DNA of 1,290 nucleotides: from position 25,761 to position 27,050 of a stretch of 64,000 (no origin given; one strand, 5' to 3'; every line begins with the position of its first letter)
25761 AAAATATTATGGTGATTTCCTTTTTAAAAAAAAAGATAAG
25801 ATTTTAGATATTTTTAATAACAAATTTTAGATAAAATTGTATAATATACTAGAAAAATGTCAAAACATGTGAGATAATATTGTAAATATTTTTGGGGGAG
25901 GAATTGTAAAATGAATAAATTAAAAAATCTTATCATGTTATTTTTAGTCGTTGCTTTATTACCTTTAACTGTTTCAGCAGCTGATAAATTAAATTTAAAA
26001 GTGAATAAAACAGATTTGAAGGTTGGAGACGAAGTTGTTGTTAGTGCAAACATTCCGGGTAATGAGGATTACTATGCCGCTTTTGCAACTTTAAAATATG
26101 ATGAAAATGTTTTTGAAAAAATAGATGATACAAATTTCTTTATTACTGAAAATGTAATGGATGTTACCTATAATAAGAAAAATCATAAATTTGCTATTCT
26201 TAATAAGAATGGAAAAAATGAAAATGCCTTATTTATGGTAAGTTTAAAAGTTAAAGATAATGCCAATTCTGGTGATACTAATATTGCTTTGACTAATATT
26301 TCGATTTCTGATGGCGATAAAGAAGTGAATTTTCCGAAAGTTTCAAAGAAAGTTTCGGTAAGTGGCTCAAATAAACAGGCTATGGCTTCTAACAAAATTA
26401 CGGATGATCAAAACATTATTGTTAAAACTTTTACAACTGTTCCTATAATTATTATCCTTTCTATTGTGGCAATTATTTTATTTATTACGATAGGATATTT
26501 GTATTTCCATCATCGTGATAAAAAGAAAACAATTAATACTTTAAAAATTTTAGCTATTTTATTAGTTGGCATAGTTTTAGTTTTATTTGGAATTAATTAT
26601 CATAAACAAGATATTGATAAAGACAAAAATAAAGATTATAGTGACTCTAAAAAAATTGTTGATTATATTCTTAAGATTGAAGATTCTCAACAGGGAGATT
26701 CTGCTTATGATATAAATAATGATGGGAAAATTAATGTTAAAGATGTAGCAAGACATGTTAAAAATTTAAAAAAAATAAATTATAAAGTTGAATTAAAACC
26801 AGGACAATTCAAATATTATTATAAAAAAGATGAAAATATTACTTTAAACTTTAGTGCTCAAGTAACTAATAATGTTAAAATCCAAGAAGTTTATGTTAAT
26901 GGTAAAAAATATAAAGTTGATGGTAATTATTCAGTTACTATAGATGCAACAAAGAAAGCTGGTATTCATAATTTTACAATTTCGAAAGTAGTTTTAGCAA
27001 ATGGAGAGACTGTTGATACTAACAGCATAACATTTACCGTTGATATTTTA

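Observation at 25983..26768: Cohesin-like domain, TM hairpin and dockerin-like module within one polypeptide: a possible self-docking N-terminal anchor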

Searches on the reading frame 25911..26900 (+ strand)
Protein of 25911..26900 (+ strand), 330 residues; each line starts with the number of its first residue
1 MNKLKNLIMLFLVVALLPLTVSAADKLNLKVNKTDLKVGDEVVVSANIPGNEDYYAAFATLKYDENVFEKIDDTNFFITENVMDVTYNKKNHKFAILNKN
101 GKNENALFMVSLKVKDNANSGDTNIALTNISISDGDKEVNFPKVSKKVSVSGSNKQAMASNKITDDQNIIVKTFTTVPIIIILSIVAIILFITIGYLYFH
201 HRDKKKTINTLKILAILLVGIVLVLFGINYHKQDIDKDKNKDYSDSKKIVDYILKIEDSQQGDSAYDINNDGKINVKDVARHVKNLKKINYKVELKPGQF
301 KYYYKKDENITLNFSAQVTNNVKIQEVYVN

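Call 4: search_protein_families(library=pfam, proteins=[window:25911-26900:+], max_evalue=10)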
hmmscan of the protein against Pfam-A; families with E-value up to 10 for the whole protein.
window:25911-26900:+ (330 aa): 25 families
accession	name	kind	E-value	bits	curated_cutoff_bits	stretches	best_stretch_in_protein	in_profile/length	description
PF02009.21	RIFIN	-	6.1e-05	23.5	32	1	58-213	172-321/327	Rifin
PF08733.15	PalH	-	0.00024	20.7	34.1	1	164-254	53-145/332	PalH/RIM21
PF00404.24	Dockerin_1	-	0.00033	21.2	22.9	1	233-281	2-51/57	Dockerin type I domain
PF12725.13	DUF3810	-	0.00088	19.2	28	1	177-251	25-106/311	Protein of unknown function (DUF3810)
PF14126.11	DUF4293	-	0.0012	19.6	27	1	156-233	36-111/153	Domain of unknown function (DUF4293)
PF20563.3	DUF6773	-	0.0071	16.6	27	1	175-229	49-105/163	Family of unknown function (DUF6773)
PF03600.22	CitMHS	-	0.016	14.8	31.9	1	164-229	140-218/336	Citrate transporter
PF14264.12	Glucos_trans_II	-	0.016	14.8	30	1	177-228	240-290/317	Glucosyl transferase GtrII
PF09925.14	DUF2157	-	0.024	14.8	32.4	1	181-231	67-117/146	Predicted membrane protein (DUF2157)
PF13567.11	DUF4131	-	0.03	14.4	31.6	1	184-250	11-68/165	Domain of unknown function (DUF4131)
PF12963.12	DUF3852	-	0.031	15.1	25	1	174-230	48-102/107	Protein of unknown function (DUF3852)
PF07344.16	Amastin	-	0.04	14.2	27.2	1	156-234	44-122/157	Amastin surface glycoprotein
PF05172.20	RRM_Nup35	-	0.07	13.6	24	1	71-118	34-81/89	Nup53/35/40-type RNA recognition motif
PF13903.11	Claudin_2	-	0.09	13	29.1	1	137-233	54-149/192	PMP-22/EMP/MP20/Claudin tight junction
PF14853.12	Fis1_TPR_C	-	0.11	13.2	25.3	1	239-260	13-35/53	Fis1 C-terminal tetratricopeptide repeat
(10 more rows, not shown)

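Call 6: search_protein_families(library=ncbifam, proteins=[window:25911-26900:+], max_evalue=0.1)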
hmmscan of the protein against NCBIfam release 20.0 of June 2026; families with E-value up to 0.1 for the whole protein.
window:25911-26900:+ (330 aa): 5 families
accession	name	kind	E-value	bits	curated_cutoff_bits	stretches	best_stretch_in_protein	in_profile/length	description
TIGR04370.1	glyco_rpt_poly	subfamily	0.0019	17.3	40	1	184-235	189-240/396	oligosaccharide repeat unit polymerase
NF045849.1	ICE_MMCAP2_0565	equivalog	0.0024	17.5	40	1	161-228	7-72/80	Mbov_0395 family pilin-like conjugal transfer protein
NF041560.1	T6SS_Burk_ExIF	subfamily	0.0046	16.7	90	0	179-230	131-181/234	putative type VI secretion system effector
NF049859.1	SA1002_fam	equivalog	0.006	16.5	65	1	165-226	21-84/167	SA1002 family membrane protein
NF041012.2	T4P_ComGB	equivalog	0.058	12.7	240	1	160-212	135-187/332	competence type IV pilus assembly protein ComGB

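Call 7: find_homologous_proteins(query=window:25911-26810:+, max_evalue=0.001)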
Query window:25911-26810:+ (300 aa): 5 proteins with E <= 0.001 among 3146 candidates.
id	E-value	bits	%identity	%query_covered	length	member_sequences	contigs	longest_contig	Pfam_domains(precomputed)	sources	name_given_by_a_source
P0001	9.8e-55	204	40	93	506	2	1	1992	PF00404.25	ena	-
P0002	4.7e-48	182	37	97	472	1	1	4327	-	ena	-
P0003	2.0e-44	171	42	73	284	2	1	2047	-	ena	-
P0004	3.9e-38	150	34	96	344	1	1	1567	PF00404.25,PF00963.25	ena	-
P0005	1.0e-30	126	51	50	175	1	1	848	PF00963.25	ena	-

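Call 8: search_solved_structures(query=window:25911-26810:+, max_evalue=10, show_alignments=3)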
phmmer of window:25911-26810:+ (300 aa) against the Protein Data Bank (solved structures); distinct sequences matched with E-value up to 10: 8.
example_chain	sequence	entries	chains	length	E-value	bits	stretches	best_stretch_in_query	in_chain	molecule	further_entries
2jh2_A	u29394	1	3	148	0.022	17.8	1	35-140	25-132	O-GLCNACASE NAGJ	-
2o4e_A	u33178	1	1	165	0.031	17.3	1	35-140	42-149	O-GlcNAcase nagJ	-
2ozn_A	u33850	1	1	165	0.037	17.1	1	35-140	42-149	O-GlcNAcase nagJ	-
6fwx_A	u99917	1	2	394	0.15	15.1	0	121-180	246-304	Titin,Titin,Titin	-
7ar9_Y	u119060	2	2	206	1.3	12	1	140-220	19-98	B14.7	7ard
7q21_H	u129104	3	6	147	1.9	11.5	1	189-228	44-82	Uncharacterized membrane protein Cgl2017/cg2211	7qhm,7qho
8f6c_D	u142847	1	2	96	6.5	9.7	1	178-231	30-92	Cytochrome bo(3) ubiquinol oxidase subunit 4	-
8f68_D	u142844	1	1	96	6.9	9.6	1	178-231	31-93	Cytochrome bo(3) ubiquinol oxidase subunit 4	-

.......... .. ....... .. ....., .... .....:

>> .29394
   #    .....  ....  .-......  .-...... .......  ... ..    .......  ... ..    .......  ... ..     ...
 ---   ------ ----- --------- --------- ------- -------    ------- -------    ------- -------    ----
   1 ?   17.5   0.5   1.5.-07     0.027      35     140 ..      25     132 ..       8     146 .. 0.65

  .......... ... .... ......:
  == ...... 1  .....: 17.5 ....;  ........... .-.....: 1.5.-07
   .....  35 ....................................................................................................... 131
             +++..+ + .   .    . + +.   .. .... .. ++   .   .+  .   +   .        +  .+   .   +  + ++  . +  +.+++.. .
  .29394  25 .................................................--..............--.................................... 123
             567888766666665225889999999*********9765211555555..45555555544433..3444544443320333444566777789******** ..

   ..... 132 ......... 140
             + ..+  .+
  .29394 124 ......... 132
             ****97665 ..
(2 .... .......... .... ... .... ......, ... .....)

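Call 11: search_protein_families(library=pfam, alignment_id=A1, max_evalue=0.1)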
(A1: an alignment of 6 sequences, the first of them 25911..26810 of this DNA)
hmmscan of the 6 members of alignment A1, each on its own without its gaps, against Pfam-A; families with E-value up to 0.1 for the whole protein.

A. member 1, window:25911-26810:+ (300 aa): 15 families
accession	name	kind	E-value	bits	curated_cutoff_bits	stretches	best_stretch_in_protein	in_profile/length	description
PF02009.21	RIFIN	-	4.4e-05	24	32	1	58-213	172-321/327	Rifin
PF08733.15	PalH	-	0.0002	20.9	34.1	1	163-254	52-145/332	PalH/RIM21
PF00404.24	Dockerin_1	-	0.00027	21.5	22.9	1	233-281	2-51/57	Dockerin type I domain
PF14126.11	DUF4293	-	0.0011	19.7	27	1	156-233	36-111/153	Domain of unknown function (DUF4293)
PF12725.13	DUF3810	-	0.0012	18.8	28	1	177-244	25-100/311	Protein of unknown function (DUF3810)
PF20563.3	DUF6773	-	0.0071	16.6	27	1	175-229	49-105/163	Family of unknown function (DUF6773)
PF03600.22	CitMHS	-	0.011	15.3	31.9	1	164-229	140-218/336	Citrate transporter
PF14264.12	Glucos_trans_II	-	0.014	15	30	1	177-228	240-290/317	Glucosyl transferase GtrII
PF09925.14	DUF2157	-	0.02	15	32.4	1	181-231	67-117/146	Predicted membrane protein (DUF2157)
PF12963.12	DUF3852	-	0.026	15.3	25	1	174-230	48-102/107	Protein of unknown function (DUF3852)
PF13567.11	DUF4131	-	0.026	14.6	31.6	0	184-250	11-68/165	Domain of unknown function (DUF4131)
PF07344.16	Amastin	-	0.034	14.5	27.2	1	156-234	44-122/157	Amastin surface glycoprotein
PF05172.20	RRM_Nup35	-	0.058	13.8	24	0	71-118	34-81/89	Nup53/35/40-type RNA recognition motif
PF14853.12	Fis1_TPR_C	-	0.064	13.9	25.3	0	239-260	13-35/53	Fis1 C-terminal tetratricopeptide repeat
PF13903.11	Claudin_2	-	0.078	13.2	29.1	0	137-233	54-149/192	PMP-22/EMP/MP20/Claudin tight junction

B. families by the number of members that match (of 6 scanned): 32 families (the first 25 are shown)
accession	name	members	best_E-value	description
PF00963.24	Cohesin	3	3.6e-10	Cohesin domain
PF00404.24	Dockerin_1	3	1.2e-07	Dockerin type I domain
PF14126.11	DUF4293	3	0.0011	Domain of unknown function (DUF4293)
PF13567.11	DUF4131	3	0.022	Domain of unknown function (DUF4131)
PF08733.15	PalH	2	0.0002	PalH/RIM21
PF12725.13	DUF3810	2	0.0012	Protein of unknown function (DUF3810)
PF13903.11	Claudin_2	2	0.0032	PMP-22/EMP/MP20/Claudin tight junction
PF20990.2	DUF2207_C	2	0.062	Predicted membrane protein (DUF2207) C-terminal domain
PF02009.21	RIFIN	1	4.4e-05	Rifin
PF10754.15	DUF2569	1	0.0011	Protein of unknown function (DUF2569)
PF16962.11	ABC_export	1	0.0039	Putative ABC exporter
PF20563.3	DUF6773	1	0.0071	Family of unknown function (DUF6773)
PF06261.16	LktC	1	0.0073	Actinobacillus actinomycetemcomitans leukotoxin activator LktC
PF01708.21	Gemini_mov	1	0.0099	Geminivirus putative movement protein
PF00036.39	EF-hand_1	1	0.01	EF hand domain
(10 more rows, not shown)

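Call 15: find_related_loci(query=A1, collection=genome_contigs, flank=10000)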
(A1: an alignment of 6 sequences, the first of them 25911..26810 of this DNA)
Query A1 (300 aa) in genome_contigs; peptide patterns used: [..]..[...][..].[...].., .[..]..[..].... (x = any residue, [..] = any of these).
113 stretches matched a pattern; 55 encode a relative of the query (tblastn E <= 1e-3); 55 distinct loci.
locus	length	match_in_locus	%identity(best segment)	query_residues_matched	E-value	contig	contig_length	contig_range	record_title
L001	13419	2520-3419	48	2-297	6e-78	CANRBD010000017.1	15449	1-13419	MAG: uncultured Bacilli bacterium isolate Lapin-030__bin1 genome assembly, contig: Lapin-030__NODE_5262_length_15449_cov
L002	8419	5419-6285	45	3-288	5e-74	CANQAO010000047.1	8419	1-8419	MAG: uncultured Bacilli bacterium isolate Lapin-004__bin115 genome assembly, contig: Lapin-004__NODE_11576_length_8419_c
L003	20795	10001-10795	44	3-263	2e-65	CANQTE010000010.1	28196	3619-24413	MAG: uncultured Bacilli bacterium isolate Lapin-008__bin76 genome assembly, contig: Lapin-008__NODE_1957_length_28196_co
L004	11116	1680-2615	46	3-296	2e-65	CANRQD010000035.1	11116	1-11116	MAG: uncultured Bacilli bacterium isolate Lapin-017__bin10 genome assembly, contig: Lapin-017__NODE_4271_length_11116_co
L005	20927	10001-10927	43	2-288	1e-65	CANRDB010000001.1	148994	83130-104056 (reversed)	MAG: uncultured Bacilli bacterium isolate Lapin-026__bin71 genome assembly, contig: Lapin-026__NODE_76_length_148994_cov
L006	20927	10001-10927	42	2-288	3e-65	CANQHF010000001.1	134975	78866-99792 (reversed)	MAG: uncultured Bacilli bacterium isolate Lapin-030__bin25 genome assembly, contig: Lapin-030__NODE_128_length_134975_co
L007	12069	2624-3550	42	2-288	8e-65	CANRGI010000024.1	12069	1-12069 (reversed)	MAG: uncultured Bacilli bacterium isolate Lapin-022__bin57 genome assembly, contig: Lapin-022__NODE_5307_length_12069_co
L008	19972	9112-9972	44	4-280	3e-64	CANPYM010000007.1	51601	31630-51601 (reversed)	MAG: uncultured Bacilli bacterium isolate Lapin-002__bin68 genome assembly, contig: Lapin-002__NODE_819_length_51601_cov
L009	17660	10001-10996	40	5-296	2e-64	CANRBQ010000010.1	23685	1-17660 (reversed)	MAG: uncultured Bacilli bacterium isolate Lapin-028__bin40 genome assembly, contig: Lapin-028__NODE_2310_length_23685_co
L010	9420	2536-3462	45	1-288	2e-64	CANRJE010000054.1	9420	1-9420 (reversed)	MAG: uncultured Bacilli bacterium isolate Lapin-033__bin8 genome assembly, contig: Lapin-033__NODE_6141_length_9420_cov_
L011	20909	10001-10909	45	3-286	6e-64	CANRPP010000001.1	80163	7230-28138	MAG: uncultured Bacilli bacterium isolate Lapin-018__bin36 genome assembly, contig: Lapin-018__NODE_232_length_80163_cov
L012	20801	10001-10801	44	2-264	2e-62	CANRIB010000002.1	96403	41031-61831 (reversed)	MAG: uncultured Bacilli bacterium isolate Lapin-022__bin92 genome assembly, contig: Lapin-022__NODE_207_length_96403_cov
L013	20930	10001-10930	41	3-296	7e-61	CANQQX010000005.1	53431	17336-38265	MAG: uncultured Bacilli bacterium isolate Lapin-008__bin51 genome assembly, contig: Lapin-008__NODE_768_length_53431_cov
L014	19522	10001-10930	42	3-288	2e-60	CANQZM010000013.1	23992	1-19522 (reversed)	MAG: uncultured Bacilli bacterium isolate Lapin-017__bin14 genome assembly, contig: Lapin-017__NODE_1055_length_23992_co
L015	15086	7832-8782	40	2-288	3e-60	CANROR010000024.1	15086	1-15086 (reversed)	MAG: uncultured Bacilli bacterium isolate Lapin-020__bin113 genome assembly, contig: Lapin-020__NODE_5415_length_15086_c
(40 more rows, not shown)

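Call 18: predict_structure(alignment_id=A1)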
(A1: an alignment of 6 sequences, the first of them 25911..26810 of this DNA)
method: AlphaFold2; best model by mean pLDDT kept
length: 300 residues; sequences in the alignment: 6
mean_pLDDT: 75.0   pTM: 0.65
mean pLDDT of the five models: 75.0, 72.2, 71.9, 70.2, 69.2
residues with pLDDT >= 90: 34; 70-90: 184; 50-70: 49; < 50: 33
segments of 3 or more residues with pLDDT < 50: 16-24, 155-162, 258-261, 289-300
pLDDT, mean of each block of 10 residues (from residue 1): 67 47 64 91 86 86 89 84 84 87 79 88 88 87 88 54 52 64 78 84 82 81 73 70 80 64 69 82 69 34
secondary structure, 60 per line:
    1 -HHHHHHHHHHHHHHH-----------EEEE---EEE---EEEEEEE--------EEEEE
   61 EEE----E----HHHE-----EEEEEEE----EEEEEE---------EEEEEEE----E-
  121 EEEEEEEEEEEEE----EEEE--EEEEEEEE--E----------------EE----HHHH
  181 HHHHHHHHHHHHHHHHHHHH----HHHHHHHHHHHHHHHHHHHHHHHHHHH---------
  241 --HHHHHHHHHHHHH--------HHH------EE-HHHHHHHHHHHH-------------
elements in order: H2-16 E28-31 E35-37 E41-47 E56-63 E82-88 E93-98 E108-114 E121-133 E138-141 E144-151 H177-200 H205-231 H243-255 H276-287

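Call 23: fold_search(model_id=the predicted structure, library=pdb)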
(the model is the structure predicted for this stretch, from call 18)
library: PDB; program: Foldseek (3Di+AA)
matches with E <= 10: 1776; with E <= 0.001: 75
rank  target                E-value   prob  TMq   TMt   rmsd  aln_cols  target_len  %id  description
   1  2jh2_A                4.7e-09  1.00  0.37  0.77   2.5       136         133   24  X-ray crystal structure of a cohesin-like module from Clostridium perfringens (released 2007-11-06)
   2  2w1n                  9.0e-09  1.00  0.36  0.47   5.2       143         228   22  cohesin and fibronectin type-III double module construct from the Clostridium perfringens glycoside hydrolase GH84C (released 2009-02-03)
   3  2jh2_B                8.3e-08  1.00  0.36  0.75   2.6       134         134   23  X-ray crystal structure of a cohesin-like module from Clostridium perfringens (released 2007-11-06)
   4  2jh2_C                8.3e-08  1.00  0.35  0.74   2.9       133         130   22  X-ray crystal structure of a cohesin-like module from Clostridium perfringens (released 2007-11-06)
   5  2vo8                  1.3e-07  1.00  0.32  0.67   5.0       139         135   17  Cohesin module from Clostridium perfringens ATCC13124 family 33 glycoside hydrolase. (released 2008-09-02)
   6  3ul4_A                3.6e-07  1.00  0.34  0.65   3.5       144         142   19  Crystal structure of Coh-OlpA(Cthe_3080)-Doc918(Cthe_0918) complex: A novel type I Cohesin-Dockerin complex from Clost (released 2012-11-28)
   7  6kgc_A                6.8e-07  1.00  0.29  0.55   6.9       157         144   18  Crystal structure of CaDoc0917(R49D)-CaCohA2 complex at pH 5.4 (released 2020-07-08)
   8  6kgf_C                7.2e-07  1.00  0.29  0.54   6.9       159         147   17  Crystal structure of CaDoc0917(R16D)-CaCohA2 complex at pH 8.2 (released 2020-07-08)
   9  4ums                  9.7e-07  1.00  0.33  0.57   4.1       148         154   17  The crystal structure of the seventh ScaB type I cohesin from Pseudobacteroides cellulosolvens (released 2015-05-06)
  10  5lxv_C                9.7e-07  1.00  0.33  0.52   4.1       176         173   17  Crystal structure of Ruminococcus flavefaciens scaffoldin C cohesin in complex with a dockerin from an uncharacterized (released 2016-10-19)
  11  5lxv_A                9.7e-07  1.00  0.32  0.51   4.2       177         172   18  Crystal structure of Ruminococcus flavefaciens scaffoldin C cohesin in complex with a dockerin from an uncharacterized (released 2016-10-19)
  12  6kge_A                1.2e-06  1.00  0.28  0.55   6.9       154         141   17  Crystal structure of CaDoc0917(R16D)-CaCohA2 complex at pH 5.5 (released 2020-07-08)
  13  6kgd_A                1.3e-06  1.00  0.29  0.53   6.9       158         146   16  Crystal structure of CaDoc0917(R49D)-CaCohA2 complex at pH 8.0 (released 2020-07-08)
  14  2o4e_MODEL_1_A        1.7e-06  1.00  0.34  0.59   3.1       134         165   25  The solution structure of a protein-protein interaction module from a family 84 glycoside hydrolase of Clostri (released 2007-11-06)
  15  4fl4_I                1.7e-06  1.00  0.34  0.33   3.8       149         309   21  Scaffoldin conformation and dynamics revealed by a ternary complex from the Clostridium thermocellum cellulosome (released 2012-06-27)
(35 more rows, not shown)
